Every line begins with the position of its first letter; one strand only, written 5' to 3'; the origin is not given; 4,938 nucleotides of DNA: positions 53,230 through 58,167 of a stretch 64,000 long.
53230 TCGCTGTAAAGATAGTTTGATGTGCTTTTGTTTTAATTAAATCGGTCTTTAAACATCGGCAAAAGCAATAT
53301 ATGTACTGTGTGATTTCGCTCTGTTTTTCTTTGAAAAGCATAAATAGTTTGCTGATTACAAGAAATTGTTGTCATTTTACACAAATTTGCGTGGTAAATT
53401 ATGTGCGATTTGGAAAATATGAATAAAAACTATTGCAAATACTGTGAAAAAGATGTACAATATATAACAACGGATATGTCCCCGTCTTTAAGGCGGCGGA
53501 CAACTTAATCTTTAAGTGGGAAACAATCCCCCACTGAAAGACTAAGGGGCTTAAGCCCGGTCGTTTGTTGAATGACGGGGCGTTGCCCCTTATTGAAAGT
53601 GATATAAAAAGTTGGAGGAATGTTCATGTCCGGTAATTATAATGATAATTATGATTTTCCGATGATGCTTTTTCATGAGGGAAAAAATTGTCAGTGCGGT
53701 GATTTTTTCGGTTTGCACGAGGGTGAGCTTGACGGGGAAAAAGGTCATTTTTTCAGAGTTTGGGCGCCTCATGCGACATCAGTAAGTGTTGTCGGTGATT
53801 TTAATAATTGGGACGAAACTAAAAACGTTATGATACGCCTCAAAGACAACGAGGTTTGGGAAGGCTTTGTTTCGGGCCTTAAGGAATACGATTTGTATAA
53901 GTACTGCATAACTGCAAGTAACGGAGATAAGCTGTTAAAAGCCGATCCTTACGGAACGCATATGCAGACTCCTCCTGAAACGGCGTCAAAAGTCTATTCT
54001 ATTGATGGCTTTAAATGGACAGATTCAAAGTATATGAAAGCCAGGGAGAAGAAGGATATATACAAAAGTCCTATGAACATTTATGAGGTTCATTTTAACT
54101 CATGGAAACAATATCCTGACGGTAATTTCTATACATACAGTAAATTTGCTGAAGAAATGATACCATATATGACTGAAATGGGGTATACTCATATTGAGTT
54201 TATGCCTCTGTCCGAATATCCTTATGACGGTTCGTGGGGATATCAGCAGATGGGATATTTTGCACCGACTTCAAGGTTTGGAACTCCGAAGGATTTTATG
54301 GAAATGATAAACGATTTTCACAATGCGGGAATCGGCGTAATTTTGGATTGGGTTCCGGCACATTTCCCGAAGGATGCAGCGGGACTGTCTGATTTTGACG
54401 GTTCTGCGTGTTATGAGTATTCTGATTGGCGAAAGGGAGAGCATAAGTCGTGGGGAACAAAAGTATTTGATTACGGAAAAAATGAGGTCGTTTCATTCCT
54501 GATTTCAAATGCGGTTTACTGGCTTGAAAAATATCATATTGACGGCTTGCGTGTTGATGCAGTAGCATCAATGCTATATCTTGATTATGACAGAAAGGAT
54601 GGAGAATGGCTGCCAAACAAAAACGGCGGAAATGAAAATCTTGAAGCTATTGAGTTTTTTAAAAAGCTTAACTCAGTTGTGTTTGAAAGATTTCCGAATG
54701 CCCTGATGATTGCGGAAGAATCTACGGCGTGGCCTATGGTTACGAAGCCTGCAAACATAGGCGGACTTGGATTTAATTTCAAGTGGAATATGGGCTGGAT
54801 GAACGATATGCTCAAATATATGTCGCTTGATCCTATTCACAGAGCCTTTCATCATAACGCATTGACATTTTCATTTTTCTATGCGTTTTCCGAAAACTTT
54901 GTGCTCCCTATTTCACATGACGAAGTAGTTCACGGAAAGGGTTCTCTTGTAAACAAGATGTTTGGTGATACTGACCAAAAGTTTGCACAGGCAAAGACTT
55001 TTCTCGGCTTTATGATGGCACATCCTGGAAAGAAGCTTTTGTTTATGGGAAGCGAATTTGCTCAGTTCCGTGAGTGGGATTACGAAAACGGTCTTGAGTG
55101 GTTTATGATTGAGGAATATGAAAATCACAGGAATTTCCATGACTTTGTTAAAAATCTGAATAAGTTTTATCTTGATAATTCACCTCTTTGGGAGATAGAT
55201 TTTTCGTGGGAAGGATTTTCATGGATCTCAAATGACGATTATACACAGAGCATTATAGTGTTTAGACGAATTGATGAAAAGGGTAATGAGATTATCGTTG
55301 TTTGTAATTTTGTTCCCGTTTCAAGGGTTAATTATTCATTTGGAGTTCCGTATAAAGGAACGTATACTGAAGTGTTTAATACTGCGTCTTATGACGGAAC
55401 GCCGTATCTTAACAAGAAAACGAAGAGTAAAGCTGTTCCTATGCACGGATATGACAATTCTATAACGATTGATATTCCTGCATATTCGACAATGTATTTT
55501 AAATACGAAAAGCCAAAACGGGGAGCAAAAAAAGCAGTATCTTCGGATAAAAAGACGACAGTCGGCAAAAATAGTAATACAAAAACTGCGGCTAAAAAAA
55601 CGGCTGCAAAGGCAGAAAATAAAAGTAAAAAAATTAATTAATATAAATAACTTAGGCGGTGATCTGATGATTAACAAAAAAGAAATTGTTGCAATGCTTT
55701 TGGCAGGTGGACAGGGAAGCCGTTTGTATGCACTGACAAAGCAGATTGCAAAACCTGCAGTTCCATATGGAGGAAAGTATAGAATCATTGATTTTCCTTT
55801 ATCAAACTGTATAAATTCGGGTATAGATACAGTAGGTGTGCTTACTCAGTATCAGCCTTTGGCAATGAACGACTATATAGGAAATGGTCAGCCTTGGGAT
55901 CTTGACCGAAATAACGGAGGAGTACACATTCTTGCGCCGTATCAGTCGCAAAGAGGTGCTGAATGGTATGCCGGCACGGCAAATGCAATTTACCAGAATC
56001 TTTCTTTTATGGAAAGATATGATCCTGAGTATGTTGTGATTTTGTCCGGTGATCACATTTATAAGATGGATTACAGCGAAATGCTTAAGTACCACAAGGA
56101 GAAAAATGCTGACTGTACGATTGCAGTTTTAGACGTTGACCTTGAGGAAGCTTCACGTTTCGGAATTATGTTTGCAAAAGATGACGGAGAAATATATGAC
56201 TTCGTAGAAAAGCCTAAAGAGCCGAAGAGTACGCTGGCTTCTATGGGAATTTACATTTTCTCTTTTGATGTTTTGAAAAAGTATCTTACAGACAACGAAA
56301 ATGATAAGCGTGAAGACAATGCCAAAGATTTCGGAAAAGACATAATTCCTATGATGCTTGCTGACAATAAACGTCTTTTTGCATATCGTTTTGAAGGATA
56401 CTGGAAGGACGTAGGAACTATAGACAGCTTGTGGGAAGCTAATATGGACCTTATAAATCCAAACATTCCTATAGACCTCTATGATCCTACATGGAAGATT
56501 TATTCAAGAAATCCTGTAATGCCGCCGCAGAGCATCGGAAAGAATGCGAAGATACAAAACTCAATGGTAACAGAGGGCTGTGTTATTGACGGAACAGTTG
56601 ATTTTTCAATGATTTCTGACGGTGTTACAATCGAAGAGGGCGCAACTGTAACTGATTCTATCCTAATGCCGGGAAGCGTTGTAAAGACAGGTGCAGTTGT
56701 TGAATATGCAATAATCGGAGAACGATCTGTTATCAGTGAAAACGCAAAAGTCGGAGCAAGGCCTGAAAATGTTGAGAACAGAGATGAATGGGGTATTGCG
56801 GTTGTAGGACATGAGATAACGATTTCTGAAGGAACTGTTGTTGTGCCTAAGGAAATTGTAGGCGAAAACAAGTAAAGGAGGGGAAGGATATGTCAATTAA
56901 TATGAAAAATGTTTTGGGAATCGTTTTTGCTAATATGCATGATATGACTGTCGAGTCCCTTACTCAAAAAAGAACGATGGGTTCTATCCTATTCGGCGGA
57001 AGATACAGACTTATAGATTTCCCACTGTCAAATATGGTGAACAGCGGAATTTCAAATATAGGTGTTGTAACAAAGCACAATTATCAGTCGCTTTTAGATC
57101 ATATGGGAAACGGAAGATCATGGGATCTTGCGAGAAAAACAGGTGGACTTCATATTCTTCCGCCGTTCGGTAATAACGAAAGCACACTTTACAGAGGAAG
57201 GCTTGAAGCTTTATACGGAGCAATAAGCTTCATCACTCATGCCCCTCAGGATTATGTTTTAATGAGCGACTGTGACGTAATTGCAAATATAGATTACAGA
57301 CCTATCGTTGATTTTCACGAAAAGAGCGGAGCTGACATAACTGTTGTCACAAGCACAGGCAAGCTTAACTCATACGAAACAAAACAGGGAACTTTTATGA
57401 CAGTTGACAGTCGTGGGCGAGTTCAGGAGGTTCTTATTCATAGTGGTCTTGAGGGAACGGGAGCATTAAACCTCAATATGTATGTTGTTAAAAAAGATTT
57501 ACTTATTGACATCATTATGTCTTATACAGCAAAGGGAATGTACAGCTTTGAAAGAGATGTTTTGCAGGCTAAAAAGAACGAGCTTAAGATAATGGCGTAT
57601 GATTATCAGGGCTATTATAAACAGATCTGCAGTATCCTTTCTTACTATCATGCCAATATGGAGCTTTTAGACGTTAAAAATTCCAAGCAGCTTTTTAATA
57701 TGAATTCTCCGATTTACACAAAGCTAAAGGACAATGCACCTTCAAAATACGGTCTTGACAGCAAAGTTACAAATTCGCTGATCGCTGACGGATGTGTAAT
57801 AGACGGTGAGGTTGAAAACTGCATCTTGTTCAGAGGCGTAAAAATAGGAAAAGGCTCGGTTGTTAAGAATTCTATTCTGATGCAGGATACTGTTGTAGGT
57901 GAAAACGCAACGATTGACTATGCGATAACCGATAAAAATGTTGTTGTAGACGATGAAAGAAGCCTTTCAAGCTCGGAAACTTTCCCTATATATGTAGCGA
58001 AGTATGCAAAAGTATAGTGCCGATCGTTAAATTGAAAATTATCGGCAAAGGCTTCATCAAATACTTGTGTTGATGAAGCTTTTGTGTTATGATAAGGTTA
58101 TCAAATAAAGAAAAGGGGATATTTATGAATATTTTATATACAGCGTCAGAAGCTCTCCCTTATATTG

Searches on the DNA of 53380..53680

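Call 8: search_rna_families(source=window, start=53380, end=53680, threshold=evalue, max_evalue=10, show_alignments=2)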
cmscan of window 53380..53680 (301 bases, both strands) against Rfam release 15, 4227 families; matches with E-value up to 10: 3.
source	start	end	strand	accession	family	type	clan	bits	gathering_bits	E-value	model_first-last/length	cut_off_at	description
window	53505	53545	-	RF00868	mir-BART15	Gene; miRNA;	-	14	70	6.6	1-79/79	no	mir-BART15 microRNA precursor family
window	53461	53476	+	RF03010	mcrA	Gene; sRNA;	-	11.2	57.6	1.8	1-51/51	no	mcrA RNA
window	53398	53480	+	RF02849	Ysr197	Gene; sRNA;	-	10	167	3.4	1-254/254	no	Yersinia sRNA 197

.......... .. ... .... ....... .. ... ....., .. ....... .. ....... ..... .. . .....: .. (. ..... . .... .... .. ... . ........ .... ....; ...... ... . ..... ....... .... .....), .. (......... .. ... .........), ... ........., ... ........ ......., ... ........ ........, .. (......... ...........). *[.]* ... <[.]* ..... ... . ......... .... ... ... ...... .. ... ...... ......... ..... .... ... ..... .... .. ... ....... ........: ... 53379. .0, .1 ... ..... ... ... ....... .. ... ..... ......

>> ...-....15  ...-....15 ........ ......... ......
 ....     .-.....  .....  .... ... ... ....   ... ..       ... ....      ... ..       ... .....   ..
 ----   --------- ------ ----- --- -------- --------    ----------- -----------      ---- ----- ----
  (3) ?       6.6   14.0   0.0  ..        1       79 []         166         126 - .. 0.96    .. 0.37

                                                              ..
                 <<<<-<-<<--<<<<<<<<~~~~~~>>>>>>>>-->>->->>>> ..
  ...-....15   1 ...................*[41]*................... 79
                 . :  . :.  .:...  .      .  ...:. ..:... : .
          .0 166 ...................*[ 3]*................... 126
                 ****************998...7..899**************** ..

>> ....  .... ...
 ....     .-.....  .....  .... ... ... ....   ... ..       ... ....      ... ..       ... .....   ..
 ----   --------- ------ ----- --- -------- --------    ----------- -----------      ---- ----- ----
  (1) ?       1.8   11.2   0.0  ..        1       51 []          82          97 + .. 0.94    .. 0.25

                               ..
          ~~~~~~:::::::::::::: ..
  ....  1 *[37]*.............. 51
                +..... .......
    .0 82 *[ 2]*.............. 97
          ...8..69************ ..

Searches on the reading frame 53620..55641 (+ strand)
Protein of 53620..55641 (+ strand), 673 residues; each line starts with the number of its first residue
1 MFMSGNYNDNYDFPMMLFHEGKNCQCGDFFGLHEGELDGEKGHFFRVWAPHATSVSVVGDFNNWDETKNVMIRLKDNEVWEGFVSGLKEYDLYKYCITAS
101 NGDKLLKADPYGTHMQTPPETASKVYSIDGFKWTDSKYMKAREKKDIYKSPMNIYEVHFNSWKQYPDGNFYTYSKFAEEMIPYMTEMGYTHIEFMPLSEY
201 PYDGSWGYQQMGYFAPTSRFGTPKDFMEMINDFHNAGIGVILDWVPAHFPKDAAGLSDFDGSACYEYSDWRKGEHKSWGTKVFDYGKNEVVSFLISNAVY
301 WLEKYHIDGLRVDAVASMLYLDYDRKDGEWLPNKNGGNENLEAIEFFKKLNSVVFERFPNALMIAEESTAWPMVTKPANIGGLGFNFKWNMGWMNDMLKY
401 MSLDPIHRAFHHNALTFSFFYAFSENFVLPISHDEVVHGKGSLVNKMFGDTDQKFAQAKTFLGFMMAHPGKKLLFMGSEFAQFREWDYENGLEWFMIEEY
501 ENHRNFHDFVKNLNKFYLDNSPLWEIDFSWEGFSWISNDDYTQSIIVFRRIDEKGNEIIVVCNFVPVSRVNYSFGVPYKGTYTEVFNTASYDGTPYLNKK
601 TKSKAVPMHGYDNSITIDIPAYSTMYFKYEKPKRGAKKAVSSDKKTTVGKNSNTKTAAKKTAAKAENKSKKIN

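Call 9: search_protein_families(library=pfam, proteins=[window:53620-55641:+])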
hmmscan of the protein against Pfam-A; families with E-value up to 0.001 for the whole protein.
window:53620-55641:+ (673 aa): 4 families
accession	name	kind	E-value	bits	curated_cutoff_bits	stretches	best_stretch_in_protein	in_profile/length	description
PF02922.24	CBM_48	-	1.7e-21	76.7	22.4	1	30-112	2-83/83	Carbohydrate-binding module 48 (Isoamylase N-terminal domain)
PF02806.24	Alpha-amylase_C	-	9.9e-21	74.3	21.2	1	535-629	1-94/95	Alpha amylase, C-terminal all-beta domain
PF00128.31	Alpha-amylase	-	6.5e-17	62.3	22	2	180-270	24-113/446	Alpha amylase, catalytic domain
PF22019.2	GlgB_N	-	0.0004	20.9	27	1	30-111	20-94/94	alpha-1,4-glucan branching enzyme GlgB, N-terminal domain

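Call 12: find_encoding_contigs(protein=window:53620-55641:+, flank=1500, max_places=10)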
Protein window:53620-55641:+ (673 aa): no gene with exactly this product is on record in the collection.

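Call 23: find_encoding_contigs(protein=window:53626-55641:+, flank=1500, max_places=10)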
Protein window:53626-55641:+ (671 aa): 12 contigs read that carry it; 5 places shown.
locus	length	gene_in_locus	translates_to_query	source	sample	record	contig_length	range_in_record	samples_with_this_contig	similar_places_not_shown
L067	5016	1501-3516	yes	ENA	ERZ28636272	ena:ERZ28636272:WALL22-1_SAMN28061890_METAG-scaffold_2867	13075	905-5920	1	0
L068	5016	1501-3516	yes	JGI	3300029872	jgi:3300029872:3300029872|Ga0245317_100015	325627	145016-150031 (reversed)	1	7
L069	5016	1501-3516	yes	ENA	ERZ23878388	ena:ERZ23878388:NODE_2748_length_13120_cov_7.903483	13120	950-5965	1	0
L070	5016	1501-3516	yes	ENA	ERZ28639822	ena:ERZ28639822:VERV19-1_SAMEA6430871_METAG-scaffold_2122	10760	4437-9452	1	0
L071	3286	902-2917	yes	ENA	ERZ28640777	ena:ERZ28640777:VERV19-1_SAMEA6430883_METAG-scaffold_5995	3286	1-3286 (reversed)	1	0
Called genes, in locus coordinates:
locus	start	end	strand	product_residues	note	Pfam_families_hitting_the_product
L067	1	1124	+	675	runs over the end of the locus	?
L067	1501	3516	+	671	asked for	PF02922:CBM_48, PF00128:Alpha-amylase, PF02806:Alpha-amylase_C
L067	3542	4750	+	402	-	PF00483:NTP_transferase, PF25084:LbH_EIF2B, PF24894:Hexapep_GlmU, PF25087:GMPPB_C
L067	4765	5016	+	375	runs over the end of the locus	PF00483:NTP_transferase, PF24894:Hexapep_GlmU, PF25084:LbH_EIF2B, PF25247:LbH_GLGC (faint), PF25087:GMPPB_C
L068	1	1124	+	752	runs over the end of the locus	PF19732:SpoIIE_N, PF07228:SpoIIE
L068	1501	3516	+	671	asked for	PF02922:CBM_48, PF00128:Alpha-amylase, PF02806:Alpha-amylase_C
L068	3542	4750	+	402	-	PF00483:NTP_transferase, PF25084:LbH_EIF2B, PF24894:Hexapep_GlmU, PF25087:GMPPB_C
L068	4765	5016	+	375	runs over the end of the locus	PF00483:NTP_transferase, PF24894:Hexapep_GlmU, PF25084:LbH_EIF2B, PF25247:LbH_GLGC (faint), PF25087:GMPPB_C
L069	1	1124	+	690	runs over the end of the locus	?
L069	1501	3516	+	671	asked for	PF02922:CBM_48, PF00128:Alpha-amylase, PF02806:Alpha-amylase_C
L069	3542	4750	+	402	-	PF00483:NTP_transferase, PF25084:LbH_EIF2B, PF24894:Hexapep_GlmU, PF25087:GMPPB_C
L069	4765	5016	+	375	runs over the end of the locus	PF00483:NTP_transferase, PF24894:Hexapep_GlmU, PF25084:LbH_EIF2B, PF25247:LbH_GLGC (faint), PF25087:GMPPB_C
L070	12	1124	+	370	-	PF07228:SpoIIE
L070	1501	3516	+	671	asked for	PF02922:CBM_48, PF00128:Alpha-amylase, PF02806:Alpha-amylase_C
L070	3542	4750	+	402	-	PF00483:NTP_transferase, PF25084:LbH_EIF2B, PF24894:Hexapep_GlmU, PF25087:GMPPB_C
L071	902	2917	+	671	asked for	PF02922:CBM_48, PF00128:Alpha-amylase, PF02806:Alpha-amylase_C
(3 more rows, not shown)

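Call 24: find_homologous_proteins(query=window:53626-55641:+, max_evalue=1e-100)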
Query window:53626-55641:+ (671 aa): 8000 proteins with E <= 1e-100 among 8000 candidates; the best 120 are listed.
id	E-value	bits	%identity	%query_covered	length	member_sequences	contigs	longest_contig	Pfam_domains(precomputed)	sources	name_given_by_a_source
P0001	0.0e+0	1591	100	100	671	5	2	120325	PF02922.25,PF00128.32,PF02806.25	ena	-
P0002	0.0e+0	1440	90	99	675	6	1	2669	PF02922.25,PF00128.32,PF02806.25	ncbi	-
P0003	0.0e+0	1386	86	100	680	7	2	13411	PF22019.3,PF02922.25,PF00128.32,PF02806.25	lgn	-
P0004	0.0e+0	1348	83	99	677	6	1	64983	PF22019.3,PF02922.25,PF00128.32,PF02806.25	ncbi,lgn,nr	ncbi:MAG: 1,4-alpha-glucan branching protein GlgB [Ruminococcus sp.]|nr:1,4-alpha-glucan branching p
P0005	0.0e+0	1320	82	99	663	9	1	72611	PF02922.25,PF00128.32,PF02806.25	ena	-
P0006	0.0e+0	1319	81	100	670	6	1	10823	PF02922.25,PF00128.32,PF02806.25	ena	-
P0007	0.0e+0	1298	83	95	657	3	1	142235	PF02922.25,PF00128.32,PF02806.25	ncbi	-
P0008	0.0e+0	1281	81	94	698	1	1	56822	PF02922.25,PF00128.32,PF02806.25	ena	-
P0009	0.0e+0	1163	73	97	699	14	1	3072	PF22019.3,PF02922.25,PF00128.32,PF07382.17,PF02806.25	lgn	-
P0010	0.0e+0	1149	73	95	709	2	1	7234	PF22019.3,PF02922.25,PF00128.32,PF02806.25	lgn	-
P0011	0.0e+0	1142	70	99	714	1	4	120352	PF22019.3,PF02922.25,PF00128.32,PF02806.25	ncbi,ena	-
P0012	0.0e+0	1137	73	94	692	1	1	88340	PF22019.3,PF02922.25,PF00128.32,PF02806.25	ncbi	-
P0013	0.0e+0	1137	70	99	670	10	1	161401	PF02922.25,PF00128.32,PF02806.25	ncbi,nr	ncbi:MAG: 1,4-alpha-glucan branching protein GlgB [Oscillospiraceae bacterium]|nr:1,4-alpha-glucan b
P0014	0.0e+0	1132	71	95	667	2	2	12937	PF22019.3,PF02922.25,PF00128.32,PF02806.25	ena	-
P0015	0.0e+0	1131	72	93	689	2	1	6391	PF22019.3,PF02922.25,PF00128.32,PF02806.25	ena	-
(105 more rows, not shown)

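Call 25: find_encoding_contigs(protein=P0004, flank=1200, max_places=2)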
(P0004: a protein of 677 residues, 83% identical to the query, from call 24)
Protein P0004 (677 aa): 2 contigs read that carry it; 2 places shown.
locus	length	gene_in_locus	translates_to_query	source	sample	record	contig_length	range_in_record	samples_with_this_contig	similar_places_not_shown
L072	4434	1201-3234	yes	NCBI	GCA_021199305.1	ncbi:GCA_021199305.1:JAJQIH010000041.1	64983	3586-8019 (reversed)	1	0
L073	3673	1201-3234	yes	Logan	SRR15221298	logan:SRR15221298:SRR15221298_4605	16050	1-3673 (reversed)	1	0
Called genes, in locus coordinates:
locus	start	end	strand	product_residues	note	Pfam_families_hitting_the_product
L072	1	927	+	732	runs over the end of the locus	PF19732:SpoIIE_N, PF07228:SpoIIE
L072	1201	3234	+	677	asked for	PF22019:GlgB_N, PF02922:CBM_48, PF00128:Alpha-amylase, PF02806:Alpha-amylase_C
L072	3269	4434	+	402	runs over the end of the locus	PF00483:NTP_transferase, PF25084:LbH_EIF2B, PF24894:Hexapep_GlmU, PF25247:LbH_GLGC (faint), PF25087:GMPPB_C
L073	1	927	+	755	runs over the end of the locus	PF19732:SpoIIE_N, PF07228:SpoIIE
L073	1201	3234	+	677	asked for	PF22019:GlgB_N, PF02922:CBM_48, PF00128:Alpha-amylase, PF02806:Alpha-amylase_C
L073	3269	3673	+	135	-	?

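Call 26: find_encoding_contigs(protein=P0005, flank=1200, max_places=2)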
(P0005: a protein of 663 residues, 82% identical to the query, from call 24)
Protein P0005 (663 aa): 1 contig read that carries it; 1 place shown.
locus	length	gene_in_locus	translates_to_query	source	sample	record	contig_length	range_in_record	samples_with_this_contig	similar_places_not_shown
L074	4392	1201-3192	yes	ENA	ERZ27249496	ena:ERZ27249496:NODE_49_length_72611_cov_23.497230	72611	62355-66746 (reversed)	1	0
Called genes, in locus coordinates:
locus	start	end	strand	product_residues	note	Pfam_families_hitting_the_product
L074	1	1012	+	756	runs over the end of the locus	PF19732:SpoIIE_N (weak), PF07228:SpoIIE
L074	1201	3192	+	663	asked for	PF02922:CBM_48, PF00128:Alpha-amylase (weak), PF02806:Alpha-amylase_C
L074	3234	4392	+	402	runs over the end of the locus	PF00483:NTP_transferase, PF25084:LbH_EIF2B, PF00132:Hexapep (faint), PF24894:Hexapep_GlmU, PF25247:LbH_GLGC (faint), PF25087:GMPPB_C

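Call 27: find_encoding_contigs(protein=P0007, flank=1200, max_places=2)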
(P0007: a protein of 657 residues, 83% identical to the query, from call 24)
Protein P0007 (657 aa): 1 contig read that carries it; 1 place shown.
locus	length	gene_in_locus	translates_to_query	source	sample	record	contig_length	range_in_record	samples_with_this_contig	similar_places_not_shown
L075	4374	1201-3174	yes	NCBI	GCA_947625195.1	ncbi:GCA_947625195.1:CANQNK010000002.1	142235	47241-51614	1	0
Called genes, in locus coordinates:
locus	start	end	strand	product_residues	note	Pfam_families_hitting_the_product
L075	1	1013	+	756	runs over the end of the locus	PF19732:SpoIIE_N (faint), PF07228:SpoIIE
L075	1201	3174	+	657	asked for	PF02922:CBM_48, PF00128:Alpha-amylase (weak), PF02806:Alpha-amylase_C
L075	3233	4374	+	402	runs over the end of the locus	PF00483:NTP_transferase, PF07959:Fucose_pyrophosphorylase (faint), PF25084:LbH_EIF2B, PF24894:Hexapep_GlmU, PF25087:GMPPB_C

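Call 28: find_encoding_contigs(protein=P0003, flank=1200, max_places=2)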
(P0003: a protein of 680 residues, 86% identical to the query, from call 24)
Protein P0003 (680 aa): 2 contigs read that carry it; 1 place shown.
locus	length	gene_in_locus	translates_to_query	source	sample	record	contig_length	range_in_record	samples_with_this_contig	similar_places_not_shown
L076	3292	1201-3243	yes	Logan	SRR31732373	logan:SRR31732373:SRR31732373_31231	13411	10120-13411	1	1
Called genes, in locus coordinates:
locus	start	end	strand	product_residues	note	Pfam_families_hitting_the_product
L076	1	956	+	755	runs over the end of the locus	PF19732:SpoIIE_N, PF07228:SpoIIE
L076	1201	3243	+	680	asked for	PF22019:GlgB_N (weak), PF02922:CBM_48, PF00128:Alpha-amylase, PF02806:Alpha-amylase_C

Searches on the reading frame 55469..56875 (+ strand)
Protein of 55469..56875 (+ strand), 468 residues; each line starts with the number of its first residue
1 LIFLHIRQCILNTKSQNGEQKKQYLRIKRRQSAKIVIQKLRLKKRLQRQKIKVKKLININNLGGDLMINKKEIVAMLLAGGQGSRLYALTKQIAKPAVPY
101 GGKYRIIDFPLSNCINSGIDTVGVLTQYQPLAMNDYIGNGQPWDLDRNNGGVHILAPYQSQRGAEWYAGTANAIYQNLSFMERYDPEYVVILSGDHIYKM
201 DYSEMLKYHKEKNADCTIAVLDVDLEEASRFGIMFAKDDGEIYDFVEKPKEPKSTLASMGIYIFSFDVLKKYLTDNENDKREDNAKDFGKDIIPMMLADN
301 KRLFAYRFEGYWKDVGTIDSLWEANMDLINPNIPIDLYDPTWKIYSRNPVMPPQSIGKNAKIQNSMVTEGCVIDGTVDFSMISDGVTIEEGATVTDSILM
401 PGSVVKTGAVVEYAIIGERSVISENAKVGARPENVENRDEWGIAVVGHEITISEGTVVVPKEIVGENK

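Call 9: search_protein_families(library=pfam, proteins=[window:55469-56875:+])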
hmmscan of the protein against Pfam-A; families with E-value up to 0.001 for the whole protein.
window:55469-56875:+ (468 aa): 5 families
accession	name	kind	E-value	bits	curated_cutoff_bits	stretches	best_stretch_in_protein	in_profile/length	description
PF00483.29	NTP_transferase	-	1.3e-69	234.9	21.2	1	75-328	2-242/245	Nucleotidyl transferase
PF24894.1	Hexapep_GlmU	-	2.2e-14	53.9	23.3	1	357-435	11-90/104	GlmU-like, C-terminal hexapeptide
PF25084.1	LbH_EIF2B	-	7.7e-11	42.4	54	1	354-428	28-105/105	EIF2B subunit epsilon LbH domain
PF25247.1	LbH_GLGC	-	4.7e-05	23.8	27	0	352-462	4-127/135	GLGC left-handed parallel beta-helix domain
PF12804.13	NTP_transf_3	-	0.00022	21.9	27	1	75-220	1-122/160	MobA-like NTP transferase domain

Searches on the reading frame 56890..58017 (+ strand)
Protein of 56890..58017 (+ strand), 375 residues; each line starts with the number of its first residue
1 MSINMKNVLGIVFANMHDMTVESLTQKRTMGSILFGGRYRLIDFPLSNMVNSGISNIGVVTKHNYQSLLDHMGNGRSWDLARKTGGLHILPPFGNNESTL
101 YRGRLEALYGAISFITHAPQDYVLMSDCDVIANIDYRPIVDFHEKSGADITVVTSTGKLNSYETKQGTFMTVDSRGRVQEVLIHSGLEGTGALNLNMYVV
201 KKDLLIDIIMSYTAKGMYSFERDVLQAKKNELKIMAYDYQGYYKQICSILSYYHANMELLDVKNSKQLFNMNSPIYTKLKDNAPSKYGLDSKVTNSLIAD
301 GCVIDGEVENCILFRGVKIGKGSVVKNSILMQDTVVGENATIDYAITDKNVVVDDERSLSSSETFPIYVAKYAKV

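Call 9: search_protein_families(library=pfam, proteins=[window:56890-58017:+])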
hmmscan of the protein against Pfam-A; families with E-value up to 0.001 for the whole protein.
window:56890-58017:+ (375 aa): 4 families
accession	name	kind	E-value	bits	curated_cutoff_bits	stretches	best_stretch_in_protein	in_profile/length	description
PF24894.1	Hexapep_GlmU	-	4.4e-15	56.1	23.3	1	290-356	13-80/104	GlmU-like, C-terminal hexapeptide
PF00483.29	NTP_transferase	-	6e-14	52.6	21.2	1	24-240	16-200/245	Nucleotidyl transferase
PF25084.1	LbH_EIF2B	-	2.7e-09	37.4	54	1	288-356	31-102/105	EIF2B subunit epsilon LbH domain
PF25247.1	LbH_GLGC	-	9.2e-08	32.6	27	1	284-331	5-52/135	GLGC left-handed parallel beta-helix domain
